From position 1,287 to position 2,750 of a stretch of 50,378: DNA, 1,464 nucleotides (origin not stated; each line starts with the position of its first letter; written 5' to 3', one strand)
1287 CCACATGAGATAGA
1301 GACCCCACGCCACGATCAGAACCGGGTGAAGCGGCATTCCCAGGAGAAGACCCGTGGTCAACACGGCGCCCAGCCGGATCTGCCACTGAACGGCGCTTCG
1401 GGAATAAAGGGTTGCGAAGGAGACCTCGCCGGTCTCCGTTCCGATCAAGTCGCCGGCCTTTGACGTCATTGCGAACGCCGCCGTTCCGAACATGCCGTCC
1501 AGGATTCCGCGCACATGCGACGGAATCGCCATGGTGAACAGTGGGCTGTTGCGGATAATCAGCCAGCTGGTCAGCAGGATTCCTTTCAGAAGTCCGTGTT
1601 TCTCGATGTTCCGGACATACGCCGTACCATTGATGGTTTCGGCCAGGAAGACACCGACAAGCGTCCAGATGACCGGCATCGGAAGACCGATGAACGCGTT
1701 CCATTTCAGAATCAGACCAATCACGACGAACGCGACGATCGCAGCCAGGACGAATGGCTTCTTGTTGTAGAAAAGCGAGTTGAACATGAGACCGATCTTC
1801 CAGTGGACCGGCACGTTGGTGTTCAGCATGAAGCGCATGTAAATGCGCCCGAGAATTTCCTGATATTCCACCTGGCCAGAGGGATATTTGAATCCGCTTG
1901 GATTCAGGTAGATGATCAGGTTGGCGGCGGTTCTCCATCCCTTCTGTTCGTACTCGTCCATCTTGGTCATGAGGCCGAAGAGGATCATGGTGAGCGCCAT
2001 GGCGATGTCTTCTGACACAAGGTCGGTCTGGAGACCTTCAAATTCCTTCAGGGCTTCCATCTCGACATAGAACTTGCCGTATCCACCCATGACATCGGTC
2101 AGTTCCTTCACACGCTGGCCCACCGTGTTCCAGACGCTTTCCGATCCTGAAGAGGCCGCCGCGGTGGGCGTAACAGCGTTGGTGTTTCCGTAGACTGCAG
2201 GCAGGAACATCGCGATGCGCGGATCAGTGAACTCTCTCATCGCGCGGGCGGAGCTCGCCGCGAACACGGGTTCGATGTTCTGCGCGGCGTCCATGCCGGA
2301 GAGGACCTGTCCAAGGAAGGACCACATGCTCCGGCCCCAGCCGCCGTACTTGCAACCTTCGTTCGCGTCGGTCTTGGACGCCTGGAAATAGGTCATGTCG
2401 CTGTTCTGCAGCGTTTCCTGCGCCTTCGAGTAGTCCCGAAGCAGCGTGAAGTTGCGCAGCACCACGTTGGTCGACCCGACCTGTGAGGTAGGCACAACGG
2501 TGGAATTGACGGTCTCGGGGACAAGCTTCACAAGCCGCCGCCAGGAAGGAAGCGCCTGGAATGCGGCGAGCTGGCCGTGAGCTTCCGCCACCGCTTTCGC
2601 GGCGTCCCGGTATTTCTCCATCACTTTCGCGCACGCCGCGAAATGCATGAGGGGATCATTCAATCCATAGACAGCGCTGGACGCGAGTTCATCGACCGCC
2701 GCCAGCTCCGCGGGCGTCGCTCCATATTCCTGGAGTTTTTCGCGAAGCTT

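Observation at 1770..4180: FKS/callose-synthase-like (GT48-type) beta-glucan synthase core embedded in giant protein B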

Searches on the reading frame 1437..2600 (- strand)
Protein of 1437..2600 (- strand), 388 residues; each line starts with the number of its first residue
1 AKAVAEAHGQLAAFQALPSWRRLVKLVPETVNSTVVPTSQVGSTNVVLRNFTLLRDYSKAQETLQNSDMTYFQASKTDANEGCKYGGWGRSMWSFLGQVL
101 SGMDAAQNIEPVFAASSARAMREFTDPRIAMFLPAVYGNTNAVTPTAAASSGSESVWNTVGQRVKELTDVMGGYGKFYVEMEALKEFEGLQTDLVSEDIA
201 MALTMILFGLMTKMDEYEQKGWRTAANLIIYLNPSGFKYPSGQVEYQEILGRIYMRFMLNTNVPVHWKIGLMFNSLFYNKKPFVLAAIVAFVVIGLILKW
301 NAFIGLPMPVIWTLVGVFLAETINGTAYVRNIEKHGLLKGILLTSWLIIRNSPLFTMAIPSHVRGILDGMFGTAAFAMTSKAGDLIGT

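Call 37: search_solved_structures(query=A1, max_evalue=1, show_alignments=2)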
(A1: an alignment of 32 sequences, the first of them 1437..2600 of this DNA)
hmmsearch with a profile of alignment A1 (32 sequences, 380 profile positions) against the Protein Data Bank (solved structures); distinct sequences matched with E-value up to 1: 22.
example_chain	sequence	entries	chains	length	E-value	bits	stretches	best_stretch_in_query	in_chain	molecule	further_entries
7xe4_F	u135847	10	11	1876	7.7e-28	100.5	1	18-376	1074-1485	1,3-beta-glucan synthase component FKS1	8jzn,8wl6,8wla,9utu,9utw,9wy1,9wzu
7yuy_F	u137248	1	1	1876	7.7e-28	100.5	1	18-376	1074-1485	1,3-beta-glucan synthase component FKS1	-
9pe1_A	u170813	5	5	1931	8.7e-28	100.4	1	18-376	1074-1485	1,3-beta-glucan synthase component FKS1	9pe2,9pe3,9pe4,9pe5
9ztc_A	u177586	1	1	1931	8.7e-28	100.3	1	18-376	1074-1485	1,3-beta-glucan synthase component FKS1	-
9wzs_A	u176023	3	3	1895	3.2e-27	98.5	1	17-376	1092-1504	1,3-beta-glucan synthase component GSC2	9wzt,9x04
9lu8_A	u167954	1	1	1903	3.2e-27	98.5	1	17-376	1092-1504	1,3-beta-glucan synthase component GSC2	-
5ej1_A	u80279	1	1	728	1.9e-18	69.6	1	17-258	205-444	Putative cellulose synthase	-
4hg6_A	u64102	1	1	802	2.2e-18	69.4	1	17-258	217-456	Cellulose Synthase Subunit A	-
4p00_A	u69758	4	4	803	2.2e-18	69.4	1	17-258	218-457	Cellulose Synthase A subunit | Cellulose Synthase subunit A | Putative cellulose synthase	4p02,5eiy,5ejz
7lby_A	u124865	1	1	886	2.2e-09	39.8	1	21-190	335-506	Cellulose synthase catalytic subunit [UDP-forming]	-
9b8v_E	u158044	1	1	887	2.2e-09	39.8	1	21-190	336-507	Cellulose synthase catalytic subunit [UDP-forming]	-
9fmv_A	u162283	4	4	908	2.3e-09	39.7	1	21-190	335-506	Cellulose synthase catalytic subunit [UDP-forming]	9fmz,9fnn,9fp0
8dqk_A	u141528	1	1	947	0.00025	23.1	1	132-259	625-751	Cellulose synthase-like CslF6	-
8vht_A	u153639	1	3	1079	0.00037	22.6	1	134-194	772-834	Cellulose synthase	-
7d5k_A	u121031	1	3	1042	0.00039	22.5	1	135-258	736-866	Cellulose synthase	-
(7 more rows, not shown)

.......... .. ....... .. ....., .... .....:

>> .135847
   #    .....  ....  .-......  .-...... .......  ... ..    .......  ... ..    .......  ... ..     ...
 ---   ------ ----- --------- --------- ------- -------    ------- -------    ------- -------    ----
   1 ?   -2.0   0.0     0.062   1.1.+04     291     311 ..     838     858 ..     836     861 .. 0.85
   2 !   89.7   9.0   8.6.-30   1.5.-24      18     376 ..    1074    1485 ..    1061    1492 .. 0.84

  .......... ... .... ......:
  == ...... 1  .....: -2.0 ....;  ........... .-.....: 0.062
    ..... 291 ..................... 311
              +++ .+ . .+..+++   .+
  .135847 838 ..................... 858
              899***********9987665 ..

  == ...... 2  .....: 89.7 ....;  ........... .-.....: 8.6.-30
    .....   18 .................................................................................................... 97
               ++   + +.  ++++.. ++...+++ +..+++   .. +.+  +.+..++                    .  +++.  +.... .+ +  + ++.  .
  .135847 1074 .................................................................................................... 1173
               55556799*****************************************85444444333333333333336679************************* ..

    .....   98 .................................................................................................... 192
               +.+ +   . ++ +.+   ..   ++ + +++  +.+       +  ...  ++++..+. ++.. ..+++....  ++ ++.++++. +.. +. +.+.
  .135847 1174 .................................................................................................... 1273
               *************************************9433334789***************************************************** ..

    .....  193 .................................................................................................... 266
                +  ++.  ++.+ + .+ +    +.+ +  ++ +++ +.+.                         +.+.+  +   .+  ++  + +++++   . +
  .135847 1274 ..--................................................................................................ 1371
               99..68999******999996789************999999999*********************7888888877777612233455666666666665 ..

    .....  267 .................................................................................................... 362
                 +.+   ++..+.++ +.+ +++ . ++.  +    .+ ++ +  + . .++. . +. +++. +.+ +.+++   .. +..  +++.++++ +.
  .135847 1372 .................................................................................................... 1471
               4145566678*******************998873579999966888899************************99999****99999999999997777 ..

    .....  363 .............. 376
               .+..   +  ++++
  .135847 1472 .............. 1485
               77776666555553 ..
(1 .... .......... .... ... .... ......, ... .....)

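Call 38: search_protein_families(library=pfam, alignment_id=A1, max_evalue=0.01)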
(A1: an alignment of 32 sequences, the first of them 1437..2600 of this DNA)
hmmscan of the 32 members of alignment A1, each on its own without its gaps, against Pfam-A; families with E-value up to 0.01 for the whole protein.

A. member 1, window:1437-2600:- (388 aa): 0 families

B. families by the number of members that match (of 32 scanned): 5 families
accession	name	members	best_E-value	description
PF13632.12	Glyco_trans_2_3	15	3.9e-09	Glycosyl transferase family group 2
PF02364.21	Glucan_synthase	12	9e-31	1,3-beta-glucan synthase component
PF13506.12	Glyco_transf_21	2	3.4e-06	Glycosyl transferase family 21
PF13641.12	Glyco_tranf_2_3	1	0.0022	Glycosyltransferase like family 2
PF00535.33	Glycos_transf_2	1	0.0022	Glycosyl transferase family 2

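Call 40: find_homologous_proteins(query=A1, max_evalue=0.00001)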
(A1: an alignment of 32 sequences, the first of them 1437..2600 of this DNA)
Query A1 (32 sequences): 8000 candidates shared short words with the query, none scored E <= 0.00001.

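Call 47: predict_structure(alignment_id=A1)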
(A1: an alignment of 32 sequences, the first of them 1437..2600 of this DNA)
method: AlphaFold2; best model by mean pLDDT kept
length: 388 residues; sequences in the alignment: 32
mean_pLDDT: 77.6   pTM: 0.73
mean pLDDT of the five models: 77.6, 76.6, 76.4, 74.7, 74.2
residues with pLDDT >= 90: 91; 70-90: 187; 50-70: 74; < 50: 36
segments of 3 or more residues with pLDDT < 50: 1-5, 20-44
pLDDT, mean of each block of 10 residues (from residue 1): 44 52 38 36 50 65 67 62 73 82 83 89 93 92 86 89 90 88 89 83 92 93 86 86 76 86 91 81 86 78 67 69 82 95 91 88 90 77 58
secondary structure, 60 per line:
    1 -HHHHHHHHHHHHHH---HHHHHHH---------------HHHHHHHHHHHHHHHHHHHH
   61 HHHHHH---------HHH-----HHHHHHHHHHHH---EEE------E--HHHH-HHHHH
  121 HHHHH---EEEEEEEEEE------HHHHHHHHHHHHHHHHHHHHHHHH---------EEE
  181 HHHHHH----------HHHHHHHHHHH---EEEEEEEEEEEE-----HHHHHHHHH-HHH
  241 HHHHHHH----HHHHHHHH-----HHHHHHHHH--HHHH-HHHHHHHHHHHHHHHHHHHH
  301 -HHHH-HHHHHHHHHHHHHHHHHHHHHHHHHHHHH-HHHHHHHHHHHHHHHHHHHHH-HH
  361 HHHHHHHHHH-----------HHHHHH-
elements in order: H2-15 H19-25 H41-66 H84-95 E99-101 H111-114 H116-125 E129-138 H145-168 E178-180 H181-186 H197-207 E211-222 H228-236 H238-247 H252-259 H265-273 H276-279 H281-300 H302-305 H307-335 H337-357 H359-370 H382-387

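Call 52: fold_search(model_id=the predicted structure, library=pdb)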
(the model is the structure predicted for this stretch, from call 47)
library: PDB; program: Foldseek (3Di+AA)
matches with E <= 10: 159; with E <= 0.001: 18
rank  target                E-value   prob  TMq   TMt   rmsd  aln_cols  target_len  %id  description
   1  9b8v_E                4.3e-05  1.00  0.54  0.27   6.6       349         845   14  AlphaFold2 informed cryo-EM model of the E. coli cellulose synthase BcsAG3B6 complex (released 2025-02-19)
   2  8smn_A                1.4e-04  1.00  0.39  0.31  12.0       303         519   14  Xenopus laevis hyaluronan synthase 1, nascent HA polymer bound state (released 2024-05-01)
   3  7sp9_A                1.6e-04  1.00  0.36  0.29  17.5       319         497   12  Chlorella virus Hyaluronan Synthase in the GlcNAc-primed channel-closed state (released 2022-04-06)
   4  7sp7_A                1.7e-04  1.00  0.41  0.33  18.2       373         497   11  Chlorella virus hyaluronan synthase inhibited by UDP (released 2022-04-06)
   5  4p00_A                1.8e-04  1.00  0.56  0.31   7.5       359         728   14  Bacterial Cellulose Synthase in complex with cyclic-di-GMP and UDP (released 2014-04-09)
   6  8smm_A                2.6e-04  1.00  0.43  0.34   9.8       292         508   10  Xenopus laevis hyaluronan synthase 1 (released 2024-05-01)
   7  8smp_A                2.8e-04  1.00  0.46  0.35   5.7       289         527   13  Xenopus laevis hyaluronan synthase 1, UDP-bound, gating loop inserted state (released 2024-05-01)
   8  9yq2_A                3.2e-04  1.00  0.40  0.32  16.9       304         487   10  Chlorella virus hyaluronan synthase bound to DDM (released 2025-12-10)
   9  8k3x_A                3.4e-04  1.00  0.42  0.25  11.7       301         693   11  S. cerevisiae Chs1 in complex with Nikkomycin Z (released 2023-10-18)
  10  7sp6_A                4.1e-04  1.00  0.37  0.30  18.6       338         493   12  Chlorella virus hyaluronan synthase (released 2022-04-06)
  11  8k3u_A                4.8e-04  1.00  0.40  0.28  11.7       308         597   11  S. cerevisiae Chs1 in complex with UDP and GlcNAc (released 2023-09-06)
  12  5ej1_A                5.3e-04  1.00  0.43  0.25  13.4       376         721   14  Pre-translocation state of bacterial cellulose synthase (released 2016-03-30)
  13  9yq5_A                5.6e-04  1.00  0.42  0.34  18.2       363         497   12  Chlorella virus hyaluronan synthase bound to an inserted UDP-GlcA (released 2025-12-10)
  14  8sne_A                6.2e-04  1.00  0.34  0.28  17.2       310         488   13  Chlorella virus Hyaluronan Synthase bound to GlcA extended GlcNAc primer and UDP (released 2024-05-01)
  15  8k3p_A                7.6e-04  1.00  0.39  0.25  11.5       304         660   10  S. cerevisiae Chs1 in complex with polyoxin B (released 2023-10-18)
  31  4hg6_A                2.7e-03  1.00  0.57  0.32   5.9       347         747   14  Structure of a cellulose synthase - cellulose translocation intermediate (released 2012-12-19)
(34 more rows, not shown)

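Call 85: search_solved_structures(query=A7, max_evalue=1, show_alignments=1)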
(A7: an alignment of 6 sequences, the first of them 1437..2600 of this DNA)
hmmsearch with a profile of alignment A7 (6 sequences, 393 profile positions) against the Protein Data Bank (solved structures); distinct sequences matched with E-value up to 1: 1.
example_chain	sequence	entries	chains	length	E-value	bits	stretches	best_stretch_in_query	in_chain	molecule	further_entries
3tc1_A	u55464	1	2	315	0.82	11.7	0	266-344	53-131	Octaprenyl Pyrophosphate Synthase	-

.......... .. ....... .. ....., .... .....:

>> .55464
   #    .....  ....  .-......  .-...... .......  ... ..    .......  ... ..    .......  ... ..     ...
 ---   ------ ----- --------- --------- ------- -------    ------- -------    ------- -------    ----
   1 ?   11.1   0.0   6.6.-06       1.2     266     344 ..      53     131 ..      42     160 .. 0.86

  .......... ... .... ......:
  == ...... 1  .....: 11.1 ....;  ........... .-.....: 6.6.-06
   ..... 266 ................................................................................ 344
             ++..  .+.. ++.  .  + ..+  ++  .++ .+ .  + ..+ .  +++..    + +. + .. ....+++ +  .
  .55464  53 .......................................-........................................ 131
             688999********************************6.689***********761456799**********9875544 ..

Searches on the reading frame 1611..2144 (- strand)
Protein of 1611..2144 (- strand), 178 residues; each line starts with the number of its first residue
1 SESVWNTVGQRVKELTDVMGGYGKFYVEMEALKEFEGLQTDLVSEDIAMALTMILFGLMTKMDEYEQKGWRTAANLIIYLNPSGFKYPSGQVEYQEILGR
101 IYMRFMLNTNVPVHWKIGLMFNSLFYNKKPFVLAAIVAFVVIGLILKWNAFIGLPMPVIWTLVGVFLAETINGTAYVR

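Call 55: find_related_loci(query=A3, collection=genome_contigs, flank=10000)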
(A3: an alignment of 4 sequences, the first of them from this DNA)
Query A3 (178 aa) in genome_contigs; peptide patterns used: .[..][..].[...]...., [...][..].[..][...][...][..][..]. (x = any residue, [..] = any of these).
143 stretches matched a pattern, but none encodes a relative of the query by tblastn (E <= 1e-3).

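Call 56: find_related_loci(query=A3, collection=metagenome_contigs, flank=10000)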
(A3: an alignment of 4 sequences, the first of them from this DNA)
Query A3 (178 aa) in metagenome_contigs; peptide patterns used: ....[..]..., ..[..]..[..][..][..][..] (x = any residue, [..] = any of these).
86 stretches matched a pattern; 2 encode a relative of the query (tblastn E <= 1e-3); 2 distinct loci.
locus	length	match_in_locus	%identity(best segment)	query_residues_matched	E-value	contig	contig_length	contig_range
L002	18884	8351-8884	81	1-178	4e-102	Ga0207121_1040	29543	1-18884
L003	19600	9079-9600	53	1-174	9e-58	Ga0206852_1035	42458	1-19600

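Call 103: search_protein_families(library=pfam, proteins=[L002:9062-12061:+, L002:12251-13321:+, L002:13167-18884:+, L003:9787-11976:+, L003:12147-18245:+], max_evalue=0.01)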
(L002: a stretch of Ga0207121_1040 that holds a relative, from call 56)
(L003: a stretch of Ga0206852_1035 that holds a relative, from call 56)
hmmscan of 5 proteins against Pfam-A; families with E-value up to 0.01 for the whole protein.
L002:9062-12061:+ (1000 aa): 8 families
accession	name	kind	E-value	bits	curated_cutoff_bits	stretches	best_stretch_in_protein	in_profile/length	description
PF13646.12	HEAT_2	-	1.5e-12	48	27.7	1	285-377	2-87/88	HEAT repeats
PF02985.28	HEAT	-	1e-10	41.3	23.5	0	287-309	5-27/31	HEAT repeat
PF13513.12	HEAT_EZ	-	9.6e-08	32.8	27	0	281-309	27-55/55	HEAT-like repeat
PF12717.13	Cnd1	-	1.1e-06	29.2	26.4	1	298-377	2-82/162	non-SMC mitotic condensation complex subunit 1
PF21581.3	SCD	-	1.3e-05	25.9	27.5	0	290-319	38-67/75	Stromalin conservative domain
PF11838.14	ERAP1_C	-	0.00028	20.9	38.2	1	267-467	59-258/318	ERAP1-like C-terminal domain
PF20168.4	PDS5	-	0.00079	17.8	27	1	288-377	290-384/1053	Sister chromatid cohesion protein PDS5 protein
PF01602.26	Adaptin_N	-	0.0085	15.1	37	0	282-370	79-168/524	Adaptin N terminal region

L002:12251-13321:+ (357 aa): 0 families

L002:13167-18884:+ (1906 aa): 0 families

L003:9787-11976:+ (730 aa): 0 families

L003:12147-18245:+ (2033 aa): 6 families
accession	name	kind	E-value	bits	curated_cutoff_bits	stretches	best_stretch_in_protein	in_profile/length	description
PF08323.17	Glyco_transf_5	-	1.4e-24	87.5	22.7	1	221-494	16-238/239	Starch synthase catalytic domain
PF03602.21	Cons_hypoth95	-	8.9e-07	29.2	24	1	840-927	38-127/182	Conserved hypothetical protein 95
PF00534.26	Glycos_transf_1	-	0.0001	22.3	26.4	1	566-726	12-149/172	Glycosyl transferases group 1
PF01189.24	Methyltr_RsmB-F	-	0.0014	18.8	27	1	845-919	10-86/199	16S rRNA methyltransferase RsmB/F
PF06325.19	PrmA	-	0.0044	17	22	1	844-916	162-230/296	Ribosomal protein L11 methyltransferase (PrmA)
PF13649.12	Methyltransf_25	-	0.0094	17.1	27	0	847-917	1-69/97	Methyltransferase domain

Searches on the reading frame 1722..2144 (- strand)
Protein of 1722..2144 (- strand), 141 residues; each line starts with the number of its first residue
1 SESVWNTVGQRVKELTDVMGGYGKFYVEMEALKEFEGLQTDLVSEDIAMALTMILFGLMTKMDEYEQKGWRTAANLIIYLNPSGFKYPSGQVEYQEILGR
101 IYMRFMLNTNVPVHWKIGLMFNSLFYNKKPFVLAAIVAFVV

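Call 102: find_homologous_proteins(query=window:1722-2144:-, max_evalue=0.001)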
Query window:1722-2144:-: 9 candidates shared short words with the query, none scored E <= 0.001.
